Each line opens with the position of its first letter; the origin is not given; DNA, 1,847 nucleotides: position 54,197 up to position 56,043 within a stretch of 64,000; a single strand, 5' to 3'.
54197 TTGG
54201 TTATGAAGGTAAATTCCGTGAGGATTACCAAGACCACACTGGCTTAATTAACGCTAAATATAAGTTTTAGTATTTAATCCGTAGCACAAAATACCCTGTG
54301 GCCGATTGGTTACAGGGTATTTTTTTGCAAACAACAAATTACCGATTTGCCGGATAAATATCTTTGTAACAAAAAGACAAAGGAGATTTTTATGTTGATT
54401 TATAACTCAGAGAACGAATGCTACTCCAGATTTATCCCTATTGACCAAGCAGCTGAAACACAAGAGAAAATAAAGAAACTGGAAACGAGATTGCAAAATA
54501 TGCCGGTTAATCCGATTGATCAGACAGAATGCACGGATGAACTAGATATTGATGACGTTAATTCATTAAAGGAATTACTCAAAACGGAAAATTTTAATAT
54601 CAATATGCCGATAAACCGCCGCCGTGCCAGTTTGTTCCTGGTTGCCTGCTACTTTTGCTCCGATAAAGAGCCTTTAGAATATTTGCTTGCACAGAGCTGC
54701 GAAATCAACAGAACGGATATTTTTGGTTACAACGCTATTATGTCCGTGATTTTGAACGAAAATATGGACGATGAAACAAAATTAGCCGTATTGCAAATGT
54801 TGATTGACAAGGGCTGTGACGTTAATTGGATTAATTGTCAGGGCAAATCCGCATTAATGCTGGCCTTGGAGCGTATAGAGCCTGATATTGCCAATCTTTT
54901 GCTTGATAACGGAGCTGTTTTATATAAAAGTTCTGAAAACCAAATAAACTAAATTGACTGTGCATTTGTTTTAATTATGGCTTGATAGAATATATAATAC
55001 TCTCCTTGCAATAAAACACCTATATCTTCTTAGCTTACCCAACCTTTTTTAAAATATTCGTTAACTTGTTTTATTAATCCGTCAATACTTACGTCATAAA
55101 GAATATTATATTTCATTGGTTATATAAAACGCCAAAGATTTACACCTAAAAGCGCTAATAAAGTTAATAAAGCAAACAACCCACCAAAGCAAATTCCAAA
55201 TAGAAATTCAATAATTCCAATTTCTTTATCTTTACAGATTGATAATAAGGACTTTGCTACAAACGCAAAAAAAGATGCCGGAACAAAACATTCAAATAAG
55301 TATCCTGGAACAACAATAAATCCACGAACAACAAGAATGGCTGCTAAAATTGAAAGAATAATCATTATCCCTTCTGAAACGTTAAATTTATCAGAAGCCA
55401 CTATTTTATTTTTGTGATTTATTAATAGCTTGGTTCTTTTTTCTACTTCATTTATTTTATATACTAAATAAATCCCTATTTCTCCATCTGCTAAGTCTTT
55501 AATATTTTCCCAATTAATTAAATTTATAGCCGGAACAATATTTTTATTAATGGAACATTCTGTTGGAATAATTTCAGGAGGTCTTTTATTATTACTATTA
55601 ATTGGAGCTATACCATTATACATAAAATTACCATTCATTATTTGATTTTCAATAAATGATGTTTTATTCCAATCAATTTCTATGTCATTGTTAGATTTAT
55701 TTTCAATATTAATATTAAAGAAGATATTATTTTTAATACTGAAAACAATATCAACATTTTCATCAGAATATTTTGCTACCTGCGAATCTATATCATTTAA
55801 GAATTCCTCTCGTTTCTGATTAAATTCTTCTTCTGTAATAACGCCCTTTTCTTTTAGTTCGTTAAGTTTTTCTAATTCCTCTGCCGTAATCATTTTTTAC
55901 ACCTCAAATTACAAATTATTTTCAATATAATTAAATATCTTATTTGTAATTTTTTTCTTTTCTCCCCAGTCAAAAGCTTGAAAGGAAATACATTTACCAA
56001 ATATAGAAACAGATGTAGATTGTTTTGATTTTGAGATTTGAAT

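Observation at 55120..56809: AT-rich SLOG (DUF1273/YpsA-like) + SHOCT + SHOCT-transmembrane three-gene cassette beside a resolvase: candidate undescribed defence/abortive-infection module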

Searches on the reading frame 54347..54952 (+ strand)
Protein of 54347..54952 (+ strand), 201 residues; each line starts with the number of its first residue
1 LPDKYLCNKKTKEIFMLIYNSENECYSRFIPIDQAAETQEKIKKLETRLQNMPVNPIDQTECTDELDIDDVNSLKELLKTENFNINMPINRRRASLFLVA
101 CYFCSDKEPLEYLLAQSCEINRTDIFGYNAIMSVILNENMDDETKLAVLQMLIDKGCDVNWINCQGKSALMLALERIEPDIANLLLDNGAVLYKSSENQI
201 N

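Call 3: search_protein_families(library=pfam, proteins=[window:54347-54952:+], max_evalue=1)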
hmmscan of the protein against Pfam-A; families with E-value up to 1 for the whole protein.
window:54347-54952:+ (201 aa): 7 families
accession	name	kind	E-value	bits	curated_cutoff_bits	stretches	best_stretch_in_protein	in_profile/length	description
PF12796.13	Ank_2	-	2.1e-10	41.4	27.3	1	99-190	3-84/90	Ankyrin repeats (3 copies)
PF13606.12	Ank_3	-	8.9e-06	26.1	22.3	0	127-160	2-29/30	Ankyrin repeat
PF13637.12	Ank_4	-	3.7e-05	24.4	22.7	1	100-141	4-44/50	Ankyrin repeats (many copies)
PF00023.36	Ank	-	7.6e-05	23.3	21.1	0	166-190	2-26/33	Ankyrin repeat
PF13857.12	Ank_5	-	0.0015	19.4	27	1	152-190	1-40/56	Ankyrin repeats (many copies)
PF11232.14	Med25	-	0.046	14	25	1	13-37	117-141/154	Mediator complex subunit 25 PTOV activation and synapsin 2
PF14266.11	YceG_bac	-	0.12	12.4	25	1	25-171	67-203/250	YceG domain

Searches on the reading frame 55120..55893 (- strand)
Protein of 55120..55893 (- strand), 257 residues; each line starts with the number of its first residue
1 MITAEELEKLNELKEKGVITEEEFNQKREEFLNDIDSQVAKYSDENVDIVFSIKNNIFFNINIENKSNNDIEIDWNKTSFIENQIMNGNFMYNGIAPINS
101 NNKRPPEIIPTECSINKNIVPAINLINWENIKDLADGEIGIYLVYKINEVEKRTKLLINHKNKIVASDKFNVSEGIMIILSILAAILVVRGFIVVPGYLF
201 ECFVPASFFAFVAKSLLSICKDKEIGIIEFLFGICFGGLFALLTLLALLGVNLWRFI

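Call 3: search_protein_families(library=pfam, proteins=[window:55120-55893:-], max_evalue=1)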
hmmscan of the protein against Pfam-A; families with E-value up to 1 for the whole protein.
window:55120-55893:- (257 aa): 2 families
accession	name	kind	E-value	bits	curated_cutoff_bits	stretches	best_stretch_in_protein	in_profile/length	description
PF09851.14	SHOCT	-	2.7e-08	33.7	27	1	5-30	1-26/28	Short C-terminal domain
PF05120.17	GvpG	-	0.018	15.6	30.6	1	5-35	35-65/67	Gas vesicle protein G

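Call 4: search_protein_families(library=padloc, proteins=[window:55120-55893:-], max_evalue=1)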
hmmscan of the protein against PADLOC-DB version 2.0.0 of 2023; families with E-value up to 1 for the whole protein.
window:55120-55893:- (257 aa): 0 families

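Call 9: search_protein_families(library=ncbifam, proteins=[window:55120-55893:-], max_evalue=1)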
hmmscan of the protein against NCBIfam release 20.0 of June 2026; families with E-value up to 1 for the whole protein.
window:55120-55893:- (257 aa): 0 families

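Call 13: find_homologous_proteins(query=window:55120-55893:-)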
Query window:55120-55893:- (257 aa): 17 proteins with E <= 0.001 among 1478 candidates.
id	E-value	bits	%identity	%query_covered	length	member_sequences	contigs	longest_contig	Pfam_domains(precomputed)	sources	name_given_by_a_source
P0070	4.0e-159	546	99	100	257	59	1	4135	PF09851.15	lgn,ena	-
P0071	5.8e-134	464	85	100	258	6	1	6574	PF09851.15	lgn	-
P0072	7.5e-102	358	84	77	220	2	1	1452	-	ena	-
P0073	5.1e-64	234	100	45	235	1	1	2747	-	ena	-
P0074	2.9e-45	173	45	81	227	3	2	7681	-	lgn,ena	-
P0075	1.0e-8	53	91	14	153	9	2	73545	PF09851.15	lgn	-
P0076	1.1e-8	53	94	13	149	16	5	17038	PF09851.15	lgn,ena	-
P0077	1.2e-8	53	63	21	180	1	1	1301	PF09851.15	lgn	-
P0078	1.3e-8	53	88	13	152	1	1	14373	PF09851.15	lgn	-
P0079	1.3e-8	53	91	14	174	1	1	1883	PF09851.15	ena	-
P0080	1.6e-6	46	67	19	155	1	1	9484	PF09851.15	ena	-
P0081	1.9e-6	46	64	18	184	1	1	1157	PF09851.15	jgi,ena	-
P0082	3.1e-5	42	63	13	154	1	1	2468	PF09851.15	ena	-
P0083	4.7e-5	41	85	13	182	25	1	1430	PF09851.15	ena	-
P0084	3.2e-4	39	82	13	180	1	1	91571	PF09851.15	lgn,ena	-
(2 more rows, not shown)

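Call 46: find_encoding_contigs(protein=P0071, flank=6000, max_places=4)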
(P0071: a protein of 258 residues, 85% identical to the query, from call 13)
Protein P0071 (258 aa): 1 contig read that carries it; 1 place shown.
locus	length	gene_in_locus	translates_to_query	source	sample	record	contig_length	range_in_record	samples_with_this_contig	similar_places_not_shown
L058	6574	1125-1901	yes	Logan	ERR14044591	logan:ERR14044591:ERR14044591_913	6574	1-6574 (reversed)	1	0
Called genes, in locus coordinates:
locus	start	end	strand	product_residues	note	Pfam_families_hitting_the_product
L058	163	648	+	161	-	-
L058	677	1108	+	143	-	PF09851:SHOCT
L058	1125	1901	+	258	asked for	PF09851:SHOCT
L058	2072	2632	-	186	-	PF13637:Ank_4 (faint), PF12796:Ank_2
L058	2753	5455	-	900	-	PF03797:Autotransporter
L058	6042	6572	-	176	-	?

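Call 47: find_encoding_contigs(protein=P0074, flank=6000, max_places=4)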
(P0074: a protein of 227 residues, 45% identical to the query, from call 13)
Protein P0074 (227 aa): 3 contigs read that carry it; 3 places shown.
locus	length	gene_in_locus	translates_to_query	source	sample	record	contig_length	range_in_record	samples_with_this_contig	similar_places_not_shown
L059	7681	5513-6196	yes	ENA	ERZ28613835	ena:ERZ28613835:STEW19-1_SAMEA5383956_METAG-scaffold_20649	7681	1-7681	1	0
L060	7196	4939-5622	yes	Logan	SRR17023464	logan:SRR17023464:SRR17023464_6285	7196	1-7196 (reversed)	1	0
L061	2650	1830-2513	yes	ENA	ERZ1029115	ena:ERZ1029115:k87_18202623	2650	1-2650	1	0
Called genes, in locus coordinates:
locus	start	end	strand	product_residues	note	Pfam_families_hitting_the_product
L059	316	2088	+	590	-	PF20172:DUF6538, PF00589:Phage_integrase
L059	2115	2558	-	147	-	-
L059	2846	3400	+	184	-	PF00239:Resolvase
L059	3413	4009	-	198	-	PF00239:Resolvase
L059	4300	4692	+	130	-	PF03938:OmpH (weak)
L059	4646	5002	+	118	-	-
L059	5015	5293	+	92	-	-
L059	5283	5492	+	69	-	-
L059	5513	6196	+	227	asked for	-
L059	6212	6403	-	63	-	-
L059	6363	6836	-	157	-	-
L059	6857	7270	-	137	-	-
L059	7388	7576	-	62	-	-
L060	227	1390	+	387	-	PF13356:Arm-DNA-bind_3, PF14659:Phage_int_SAM_3 (weak), PF22022:Phage_int_M (weak), PF00589:Phage_integrase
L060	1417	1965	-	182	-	-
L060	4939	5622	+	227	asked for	-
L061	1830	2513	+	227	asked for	-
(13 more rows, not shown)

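Call 66: search_protein_representatives(protein=window:55120-55893:-)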
Query: 257 residues. Proteins with E-value up to 0.001 (for the whole library): 294; up to 1e-10: 22; up to 1e-30: 4. The best 150 are listed.
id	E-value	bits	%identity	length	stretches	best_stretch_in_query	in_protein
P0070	1.3e-159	545.9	99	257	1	1-257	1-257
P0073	1.6e-64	234.4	99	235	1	141-257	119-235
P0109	5.6e-51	190.1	94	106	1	1-101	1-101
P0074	9.3e-46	173.0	46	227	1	42-248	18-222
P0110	6.9e-16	75.1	43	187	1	41-165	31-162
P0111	2.7e-14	69.9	46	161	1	53-163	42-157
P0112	8.4e-14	68.3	42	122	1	59-162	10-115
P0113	1.5e-13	67.5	17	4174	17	68-137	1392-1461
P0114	2.0e-13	67.0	43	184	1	50-159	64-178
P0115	3.6e-13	66.2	42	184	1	58-165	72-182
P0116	6.4e-13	65.4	40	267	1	59-165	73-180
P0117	9.1e-13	64.9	38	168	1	42-159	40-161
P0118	2.2e-12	63.7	34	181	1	23-158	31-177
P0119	2.5e-12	63.4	44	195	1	57-157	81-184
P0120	6.0e-12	62.2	36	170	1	41-160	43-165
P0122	1.5e-11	60.9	40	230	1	58-159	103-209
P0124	3.9e-11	59.6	32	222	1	46-163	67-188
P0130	3.0e-10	56.6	34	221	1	58-175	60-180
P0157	2.5e-08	50.4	36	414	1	59-159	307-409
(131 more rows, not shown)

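Call 67: search_protein_families(library=pfam, proteins=[P0110, P0111, P0114, P0116, P0117, P0118, P0122, P0124, P0130, P0157], max_evalue=0.01)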
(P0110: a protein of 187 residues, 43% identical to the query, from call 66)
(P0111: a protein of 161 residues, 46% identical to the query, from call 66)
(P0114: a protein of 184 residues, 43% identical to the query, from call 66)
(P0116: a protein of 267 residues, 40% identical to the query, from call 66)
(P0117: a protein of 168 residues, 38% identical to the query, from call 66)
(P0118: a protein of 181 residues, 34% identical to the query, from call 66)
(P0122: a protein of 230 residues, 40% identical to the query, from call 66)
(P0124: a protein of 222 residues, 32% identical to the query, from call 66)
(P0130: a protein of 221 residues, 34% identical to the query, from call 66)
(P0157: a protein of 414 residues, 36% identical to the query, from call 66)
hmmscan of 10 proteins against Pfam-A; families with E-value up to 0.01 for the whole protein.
P0110 (187 aa): 0 families

P0111 (161 aa): 0 families

P0114 (184 aa): 0 families

P0116 (267 aa): 3 families
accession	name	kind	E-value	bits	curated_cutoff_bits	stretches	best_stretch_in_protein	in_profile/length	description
PF13180.12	PDZ_2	-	6.1e-12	46.1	27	1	195-262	13-79/80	PDZ domain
PF17820.7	PDZ_6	-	6.7e-11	42.2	27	1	196-252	1-54/54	PDZ domain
PF00595.29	PDZ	-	1.4e-07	32.2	23.2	1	193-250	25-80/81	PDZ domain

P0117 (168 aa): 0 families

P0118 (181 aa): 0 families

P0122 (230 aa): 0 families

P0124 (222 aa): 0 families

P0130 (221 aa): 0 families

P0157 (414 aa): 1 family
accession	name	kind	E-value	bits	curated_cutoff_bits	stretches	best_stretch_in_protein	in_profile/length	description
PF11617.13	Cu-binding_MopE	-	9.7e-22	77.3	27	2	196-223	1-27/30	Putative metal-binding motif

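Call 78: search_protein_families(library=phrogs, proteins=[window:55120-55893:-], max_evalue=0.01)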
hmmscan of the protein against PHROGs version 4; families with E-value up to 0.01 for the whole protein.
window:55120-55893:- (257 aa): 3 families
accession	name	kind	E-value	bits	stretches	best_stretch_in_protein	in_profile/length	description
phrog_2700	-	unknown function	1.2e-06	29.2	1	4-33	301-330/331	-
phrog_888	-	unknown function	3.2e-05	24.8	1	3-33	240-270/271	-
phrog_34972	-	unknown function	0.0011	19.6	1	3-39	22-58/223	-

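Call 90: predict_structure(alignment_id=A5)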
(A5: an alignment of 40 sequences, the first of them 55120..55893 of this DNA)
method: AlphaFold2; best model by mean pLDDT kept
length: 257 residues; sequences in the alignment: 40
mean_pLDDT: 80.9   pTM: 0.57
mean pLDDT of the five models: 80.9, 80.1, 77.4, 77.2, 76.5
residues with pLDDT >= 90: 93; 70-90: 106; 50-70: 57; < 50: 1
segments of 3 or more residues with pLDDT < 50: none
pLDDT, mean of each block of 10 residues (from residue 1): 79 94 84 68 98 87 98 94 88 58 89 94 64 86 97 96 63 81 80 62 71 72 67 77 80 77
secondary structure, 60 per line:
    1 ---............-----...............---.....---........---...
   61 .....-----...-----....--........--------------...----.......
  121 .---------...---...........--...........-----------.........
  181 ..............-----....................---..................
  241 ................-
elements in order: H4-15 H21-35 E39-43 E47-54 E58-65 E71-73 E79-82 E85-92 E107-109 E114-121 E137-147 E150-160 H172-194 H200-219 H223-256

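Call 93: fold_search(model_id=the predicted structure, library=pdb)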
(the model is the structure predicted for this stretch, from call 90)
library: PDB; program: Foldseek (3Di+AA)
matches with E <= 10: 702; with E <= 0.001: 4
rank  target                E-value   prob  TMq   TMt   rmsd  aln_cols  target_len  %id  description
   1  8b6l_E                2.7e-04  1.00  0.23  0.35  10.9       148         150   12  Subtomogram average of the human Sec61-TRAP-OSTA-translocon (released 2022-12-07)
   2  8rjc_5                5.9e-04  0.99  0.23  0.32  12.9       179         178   12  Structure of the rabbit 80S ribosome stalled on a 2-TMD rhodopsin intermediate in complex with Sec61-TRAP, open confor (released 2024-01-24)
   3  3mnm_A                6.7e-04  1.00  0.23  0.45   7.4       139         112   15  Crystal structure of GAE domain of GGA2p from Saccharomyces cerevisiae (released 2010-09-08)
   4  2ymt_A                8.9e-04  1.00  0.24  0.43   7.3       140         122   16  gamma 2 adaptin EAR domain crystal structure with phage peptide GEEWGPWV (released 2013-07-10)
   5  3zhf_A                1.1e-03  1.00  0.25  0.45   7.0       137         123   12  gamma 2 adaptin EAR domain crystal structure with preS1 site1 peptide NPDWDFN (released 2013-07-10)
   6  3mnm_C                1.1e-03  1.00  0.22  0.43   7.8       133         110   15  Crystal structure of GAE domain of GGA2p from Saccharomyces cerevisiae (released 2010-09-08)
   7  1gyw_A                2.4e-03  0.99  0.24  0.41   7.5       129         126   12  Gamma-adaptin appendage domain from clathrin adaptor AP1 A753D mutant (released 2002-08-22)
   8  1na8_A                2.7e-03  0.98  0.23  0.35  12.1       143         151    6  Crystal structure of ADP-ribosylation factor binding protein GGA1 (released 2003-07-29)
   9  4bcx                  3.3e-03  1.00  0.26  0.48   5.7       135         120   14  gamma 2 adaptin EAR domain crystal structure (released 2013-07-10)
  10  5cn1_D                3.3e-03  1.00  0.24  0.47   7.1       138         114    7  Crystal structure of yeast GGA1_GAE domain-P21 (released 2016-07-20)
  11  2dwy_B                3.3e-03  0.99  0.24  0.44   9.7       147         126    7  Crystal Structure Analysis of GGA1-GAE (released 2007-04-17)
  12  5cn2_A                3.5e-03  1.00  0.24  0.47   8.4       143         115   10  Crystal structure of yeast GGA1_GAE domain-C2221 (released 2016-07-20)
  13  1iu1_A                3.5e-03  0.99  0.24  0.43   7.5       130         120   13  Crystal structure of human gamma1-adaptin ear domain (released 2002-07-10)
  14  8b5l_q                3.8e-03  0.96  0.23  0.34  10.8       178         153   12  Cryo-EM structure of ribosome-Sec61-TRAP (TRanslocon Associated Protein) translocon complex (released 2023-03-01)
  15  1p4u_A                4.5e-03  0.99  0.23  0.37  11.9       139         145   12  CRYSTAL STRUCTURE OF GGA3 GAE DOMAIN IN COMPLEX WITH RABAPTIN-5 PEPTIDE (released 2003-07-29)
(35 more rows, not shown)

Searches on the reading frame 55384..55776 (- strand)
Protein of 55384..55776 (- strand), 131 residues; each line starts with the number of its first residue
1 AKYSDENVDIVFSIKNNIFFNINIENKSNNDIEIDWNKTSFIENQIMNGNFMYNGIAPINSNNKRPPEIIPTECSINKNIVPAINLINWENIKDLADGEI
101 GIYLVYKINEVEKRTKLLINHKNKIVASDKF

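Call 80: find_homologous_proteins(query=A4, max_evalue=0.00001)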
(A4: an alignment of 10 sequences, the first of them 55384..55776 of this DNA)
Query A4 (10 sequences) (131 aa, profile of the alignment): 162 proteins with E <= 0.00001 among 2372 candidates; the best 120 are listed.
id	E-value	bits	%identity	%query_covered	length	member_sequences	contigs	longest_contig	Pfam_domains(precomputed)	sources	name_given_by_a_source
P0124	9.1e-60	219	32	95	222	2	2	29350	-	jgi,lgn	-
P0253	4.2e-59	217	35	77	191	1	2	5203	-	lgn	-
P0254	7.6e-59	216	36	76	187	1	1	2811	-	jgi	-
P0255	6.2e-58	213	38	84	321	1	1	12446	-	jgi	-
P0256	1.5e-57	212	32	96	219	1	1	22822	-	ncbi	-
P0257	4.1e-56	207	40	79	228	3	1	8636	-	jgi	-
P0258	2.4e-55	205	36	76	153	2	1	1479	-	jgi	jgi:hypothetical protein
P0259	1.5e-54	202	37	90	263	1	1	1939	PF00595.30,PF13180.13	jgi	jgi:hypothetical protein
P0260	2.7e-54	202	39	79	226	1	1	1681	-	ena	-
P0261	4.0e-54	201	33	77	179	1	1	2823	-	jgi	jgi:hypothetical protein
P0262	2.1e-53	199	35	82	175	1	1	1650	-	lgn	-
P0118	3.5e-53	198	31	92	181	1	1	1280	-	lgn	-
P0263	3.6e-53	198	38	77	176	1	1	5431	-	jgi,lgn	jgi:hypothetical protein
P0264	4.7e-53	198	32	77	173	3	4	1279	-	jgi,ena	-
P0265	5.9e-53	197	31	76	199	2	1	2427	-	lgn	-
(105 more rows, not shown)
